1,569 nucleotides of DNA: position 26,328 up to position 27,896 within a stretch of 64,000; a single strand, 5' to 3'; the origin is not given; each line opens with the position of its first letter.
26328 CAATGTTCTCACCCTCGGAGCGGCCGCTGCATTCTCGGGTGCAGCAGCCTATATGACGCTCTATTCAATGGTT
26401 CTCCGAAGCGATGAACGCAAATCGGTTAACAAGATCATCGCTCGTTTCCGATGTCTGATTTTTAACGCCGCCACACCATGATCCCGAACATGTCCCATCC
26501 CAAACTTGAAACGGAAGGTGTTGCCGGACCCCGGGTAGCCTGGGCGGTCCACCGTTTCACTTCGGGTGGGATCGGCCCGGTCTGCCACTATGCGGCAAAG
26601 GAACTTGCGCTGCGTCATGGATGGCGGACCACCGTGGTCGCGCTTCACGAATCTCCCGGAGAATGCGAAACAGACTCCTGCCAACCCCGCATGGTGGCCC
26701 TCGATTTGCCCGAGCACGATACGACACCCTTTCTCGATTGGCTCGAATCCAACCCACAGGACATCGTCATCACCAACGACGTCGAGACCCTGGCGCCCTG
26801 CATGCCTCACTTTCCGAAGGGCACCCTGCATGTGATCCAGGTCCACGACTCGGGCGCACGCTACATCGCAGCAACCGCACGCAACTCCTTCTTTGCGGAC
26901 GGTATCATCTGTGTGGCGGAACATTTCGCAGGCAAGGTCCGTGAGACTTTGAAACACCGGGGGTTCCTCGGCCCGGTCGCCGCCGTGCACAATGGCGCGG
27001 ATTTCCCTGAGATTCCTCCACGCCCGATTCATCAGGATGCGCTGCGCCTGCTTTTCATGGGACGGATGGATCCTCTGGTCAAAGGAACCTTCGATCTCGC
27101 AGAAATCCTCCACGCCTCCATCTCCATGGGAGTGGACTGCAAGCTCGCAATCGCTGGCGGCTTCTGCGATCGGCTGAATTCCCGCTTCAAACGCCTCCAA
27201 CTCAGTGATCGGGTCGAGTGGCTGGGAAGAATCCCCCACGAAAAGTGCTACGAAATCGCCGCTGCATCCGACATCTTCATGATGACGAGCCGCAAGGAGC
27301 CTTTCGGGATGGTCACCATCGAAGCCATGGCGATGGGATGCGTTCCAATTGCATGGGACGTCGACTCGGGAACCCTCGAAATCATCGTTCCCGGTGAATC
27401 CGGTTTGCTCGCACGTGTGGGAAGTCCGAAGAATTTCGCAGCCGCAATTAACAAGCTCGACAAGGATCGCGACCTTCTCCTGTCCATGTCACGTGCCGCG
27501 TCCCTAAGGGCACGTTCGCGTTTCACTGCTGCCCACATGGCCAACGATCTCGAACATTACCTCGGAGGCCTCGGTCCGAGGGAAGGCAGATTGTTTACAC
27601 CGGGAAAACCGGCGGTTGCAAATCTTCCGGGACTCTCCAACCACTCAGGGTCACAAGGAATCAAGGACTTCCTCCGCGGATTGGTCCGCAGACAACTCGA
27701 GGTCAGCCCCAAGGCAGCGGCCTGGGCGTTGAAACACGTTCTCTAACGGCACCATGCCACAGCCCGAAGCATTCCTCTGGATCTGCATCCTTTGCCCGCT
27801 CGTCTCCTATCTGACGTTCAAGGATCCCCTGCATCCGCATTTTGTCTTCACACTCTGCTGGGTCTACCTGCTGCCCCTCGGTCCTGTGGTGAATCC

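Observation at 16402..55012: A 15-bp palindrome regulon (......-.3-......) links the NO cluster to EPS and PEP-CTERM genes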

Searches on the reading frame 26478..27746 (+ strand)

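Call 10: search_protein_families(library=ncbifam, proteins=[window:26478-27746:+])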
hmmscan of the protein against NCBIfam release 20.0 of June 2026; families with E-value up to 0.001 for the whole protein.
window:26478-27746:+ (422 aa): 33 families (the best 25 are shown)
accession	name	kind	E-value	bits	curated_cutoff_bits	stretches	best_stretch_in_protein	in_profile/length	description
NF041876.1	EPS_EpsE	equivalog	1.1e-25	90.8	400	1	183-357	208-388/389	exopolysaccharide biosynthesis GT4 family glycosyltransferase EpsE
TIGR03999.1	thiol_BshA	equivalog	5.3e-20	71.7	273.7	1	201-361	211-369/375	N-acetyl-alpha-D-glucosaminyl L-malate synthase BshA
NF046085.1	XrtY_assoc_Gly1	equivalog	1.8e-13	50.1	400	1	185-356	206-375/387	XrtY-associated glycosyltransferase XYAG1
NF038229.1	Glyco4_Geo_Pelo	equivalog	2.1e-13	50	400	1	140-359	110-330/338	GPMC system family 4 glycosyltransferase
TIGR03449.1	mycothiol_MshA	equivalog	4e-13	49.1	462.5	1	231-359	271-397/406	D-inositol-3-phosphate glycosyltransferase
NF050063.1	ProtGlycPglJ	equivalog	4.5e-13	49.1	500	1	191-362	197-363/363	N-acetylgalactosamine-N,N'-diacetylbacillosaminyl-diphospho-undecaprenol 4-alpha-N-acetylgalactosaminyltransferase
NF007396.0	PRK09922.1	equivalog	4.7e-13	48.7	385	1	143-328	133-324/361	lipopolysaccharide 1,6-galactosyltransferase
TIGR02149.1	glgA_Coryne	subfamily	1.1e-10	41.2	302.4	1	230-356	248-381/391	glycogen synthase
TIGR04157.1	glyco_rSAM_CFB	subfamily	3.2e-10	39.6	400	1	188-329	227-366/406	TIGR04157 family glycosyltransferase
TIGR04047.1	MSMEG_0565_glyc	hypoth_equivalog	4e-10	39.3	259.85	1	94-352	93-363/373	MSMEG_0565 family glycosyltransferase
NF053787.1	GlcN_PG_synth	equivalog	5.7e-10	38.6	480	1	253-355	251-349/361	N-acetylglucosaminyl phosphatidylglycerol synthase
NF041010.1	glycosy_Agl16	equivalog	8.1e-10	38.1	575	1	178-339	171-326/352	glycosylation protein Agl16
TIGR02095.1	glgA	subfamily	1.1e-09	37.5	328.45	1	191-345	297-443/477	glycogen/starch synthase, ADP-glucose type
TIGR03088.1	stp2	hypoth_equivalog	3.4e-09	36.2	409.05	1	185-357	191-365/374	TIGR03088 family PEP-CTERM/XrtA system glycosyltransferase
NF047880.1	glyco_SdgA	exception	3.7e-09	35.7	800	1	259-354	386-479/488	serine-aspartate repeat adhesin O-glycosyltransferase SdgA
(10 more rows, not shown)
